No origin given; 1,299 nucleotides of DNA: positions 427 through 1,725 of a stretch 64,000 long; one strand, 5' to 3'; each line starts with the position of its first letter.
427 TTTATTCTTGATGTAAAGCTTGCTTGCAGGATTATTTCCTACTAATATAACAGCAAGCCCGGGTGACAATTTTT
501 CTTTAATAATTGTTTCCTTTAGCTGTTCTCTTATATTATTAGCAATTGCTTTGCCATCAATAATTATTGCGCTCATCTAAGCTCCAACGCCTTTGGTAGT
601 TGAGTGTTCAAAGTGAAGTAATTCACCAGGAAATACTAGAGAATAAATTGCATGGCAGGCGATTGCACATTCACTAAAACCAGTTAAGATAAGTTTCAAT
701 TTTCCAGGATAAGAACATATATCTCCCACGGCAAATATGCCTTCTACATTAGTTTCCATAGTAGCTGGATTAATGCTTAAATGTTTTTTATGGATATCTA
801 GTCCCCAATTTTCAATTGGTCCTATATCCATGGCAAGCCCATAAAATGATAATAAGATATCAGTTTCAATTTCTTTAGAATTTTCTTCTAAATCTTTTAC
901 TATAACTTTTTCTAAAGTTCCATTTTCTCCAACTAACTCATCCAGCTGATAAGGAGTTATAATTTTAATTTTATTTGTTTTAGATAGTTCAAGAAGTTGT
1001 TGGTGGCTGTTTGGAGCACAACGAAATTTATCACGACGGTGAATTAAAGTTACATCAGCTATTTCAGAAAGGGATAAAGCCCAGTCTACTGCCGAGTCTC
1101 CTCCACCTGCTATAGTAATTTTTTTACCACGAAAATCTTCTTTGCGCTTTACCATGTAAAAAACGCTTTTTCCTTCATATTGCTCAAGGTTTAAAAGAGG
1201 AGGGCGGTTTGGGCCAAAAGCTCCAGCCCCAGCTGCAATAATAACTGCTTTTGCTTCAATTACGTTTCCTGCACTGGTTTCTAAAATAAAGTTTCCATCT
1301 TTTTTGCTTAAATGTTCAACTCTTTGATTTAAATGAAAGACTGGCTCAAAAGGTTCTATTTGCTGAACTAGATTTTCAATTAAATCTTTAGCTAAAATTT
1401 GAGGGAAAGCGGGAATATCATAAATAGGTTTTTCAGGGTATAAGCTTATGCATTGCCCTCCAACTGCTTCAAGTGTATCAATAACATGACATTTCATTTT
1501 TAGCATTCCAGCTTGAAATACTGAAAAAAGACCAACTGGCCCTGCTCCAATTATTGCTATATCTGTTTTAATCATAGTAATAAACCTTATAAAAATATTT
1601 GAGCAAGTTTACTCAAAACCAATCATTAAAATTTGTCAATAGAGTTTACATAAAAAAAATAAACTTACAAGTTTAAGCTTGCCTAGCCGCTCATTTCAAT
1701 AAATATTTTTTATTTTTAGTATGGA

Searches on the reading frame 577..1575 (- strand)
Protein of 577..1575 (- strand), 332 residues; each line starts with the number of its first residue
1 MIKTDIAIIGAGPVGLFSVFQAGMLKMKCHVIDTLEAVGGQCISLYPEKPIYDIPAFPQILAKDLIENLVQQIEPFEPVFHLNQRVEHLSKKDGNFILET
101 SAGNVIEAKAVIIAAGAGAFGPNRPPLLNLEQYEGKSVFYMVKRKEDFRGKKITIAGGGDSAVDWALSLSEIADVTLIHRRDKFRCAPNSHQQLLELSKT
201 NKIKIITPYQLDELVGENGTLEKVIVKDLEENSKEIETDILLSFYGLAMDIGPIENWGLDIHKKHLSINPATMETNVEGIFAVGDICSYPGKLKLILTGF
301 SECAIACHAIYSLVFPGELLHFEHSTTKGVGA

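Call 18: search_protein_families(library=pfam, proteins=[window:577-1575:-], max_evalue=0.001)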
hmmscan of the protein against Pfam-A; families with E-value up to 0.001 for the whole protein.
window:577-1575:- (332 aa): 5 families
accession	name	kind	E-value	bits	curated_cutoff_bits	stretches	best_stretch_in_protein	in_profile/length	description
PF07992.20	Pyr_redox_2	-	1.5e-28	100.5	26.1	1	5-291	2-279/291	Pyridine nucleotide-disulphide oxidoreductase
PF13738.12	Pyr_redox_3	-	1.4e-27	97.1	30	1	80-284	98-305/305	Pyridine nucleotide-disulphide oxidoreductase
PF00070.33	Pyr_redox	-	1.6e-11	45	22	1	152-227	1-80/82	Pyridine nucleotide-disulphide oxidoreductase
PF03486.20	HI0933_like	-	1.1e-10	41.8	50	0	57-119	102-166/244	HI0933-like protein Rossmann domain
PF01266.30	DAO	-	0.00013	22.1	27.9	0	80-141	166-230/353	FAD dependent oxidoreductase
